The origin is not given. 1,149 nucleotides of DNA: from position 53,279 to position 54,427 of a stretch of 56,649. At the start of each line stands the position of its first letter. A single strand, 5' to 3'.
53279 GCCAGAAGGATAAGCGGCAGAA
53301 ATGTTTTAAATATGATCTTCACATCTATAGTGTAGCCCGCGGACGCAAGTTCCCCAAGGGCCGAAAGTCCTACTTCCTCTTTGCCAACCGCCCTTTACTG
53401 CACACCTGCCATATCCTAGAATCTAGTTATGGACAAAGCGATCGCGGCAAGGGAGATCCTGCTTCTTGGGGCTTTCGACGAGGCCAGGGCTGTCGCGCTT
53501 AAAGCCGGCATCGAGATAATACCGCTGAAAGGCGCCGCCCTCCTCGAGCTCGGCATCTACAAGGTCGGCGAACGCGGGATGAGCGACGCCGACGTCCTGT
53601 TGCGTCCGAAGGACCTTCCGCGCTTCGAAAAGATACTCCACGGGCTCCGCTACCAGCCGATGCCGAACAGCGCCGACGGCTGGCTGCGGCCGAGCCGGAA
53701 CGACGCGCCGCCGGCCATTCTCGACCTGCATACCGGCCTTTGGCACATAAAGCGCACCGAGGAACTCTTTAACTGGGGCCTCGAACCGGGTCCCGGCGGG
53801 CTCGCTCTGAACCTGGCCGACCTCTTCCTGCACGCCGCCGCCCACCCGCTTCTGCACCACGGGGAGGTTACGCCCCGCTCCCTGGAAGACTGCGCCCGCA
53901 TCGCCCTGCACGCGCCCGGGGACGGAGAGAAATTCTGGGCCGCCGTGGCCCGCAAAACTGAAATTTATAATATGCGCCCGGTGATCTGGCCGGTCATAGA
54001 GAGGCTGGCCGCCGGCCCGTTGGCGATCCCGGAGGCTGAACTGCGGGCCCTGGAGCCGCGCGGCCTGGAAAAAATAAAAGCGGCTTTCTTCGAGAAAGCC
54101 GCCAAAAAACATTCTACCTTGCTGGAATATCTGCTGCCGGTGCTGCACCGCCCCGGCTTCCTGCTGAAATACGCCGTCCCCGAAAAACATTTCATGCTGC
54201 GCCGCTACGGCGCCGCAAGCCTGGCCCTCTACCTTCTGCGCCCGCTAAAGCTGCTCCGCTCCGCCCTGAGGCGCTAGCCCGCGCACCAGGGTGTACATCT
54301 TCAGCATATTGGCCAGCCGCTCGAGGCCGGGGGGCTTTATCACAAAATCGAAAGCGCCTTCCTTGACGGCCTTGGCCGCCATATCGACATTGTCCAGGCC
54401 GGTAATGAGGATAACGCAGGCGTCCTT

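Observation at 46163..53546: About 7 kb accessory block bracketed by a decayed duplicate of the target gene's promoter and 5' end, with no mobility gene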

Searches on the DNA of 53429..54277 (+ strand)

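Call 35: search_rna_families(sources=[L033, L029], threshold=evalue, max_evalue=1)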
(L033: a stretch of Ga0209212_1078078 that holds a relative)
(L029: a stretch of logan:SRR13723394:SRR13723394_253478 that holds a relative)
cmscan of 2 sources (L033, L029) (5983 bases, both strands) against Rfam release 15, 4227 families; matches with E-value up to 1: 6.
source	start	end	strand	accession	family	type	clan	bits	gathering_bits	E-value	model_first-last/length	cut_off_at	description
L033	359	461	-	RF03940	MIR9563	Gene; miRNA;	-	42.1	90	8.4e-06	1-127/127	no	MIR9563 microRNA precursor family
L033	358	458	+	RF04211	MIR5185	Gene; miRNA;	-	31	101.7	0.0049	1-111/111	no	MIR5185 microRNA precursor family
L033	371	451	+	RF03463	mir-3036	Gene; miRNA;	-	29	70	0.044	1-58/58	no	mir-3036 microRNA precursor family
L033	369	451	-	RF04278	MIR4372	Gene; miRNA;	CL00145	25.5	100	0.43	1-123/123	no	MIR4372 microRNA precursor family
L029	3532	3634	+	RF02463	Ms_AS-1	Gene; sRNA;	-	24.4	37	0.14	1-98/98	no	Mycobacterium sRNA Ms_AS-1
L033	1216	1351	-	RF01946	KCNQ1OT1_1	Gene; lncRNA;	-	14.1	70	0.13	1-464/464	no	KCNQ1 overlapping transcript 1 conserved region 1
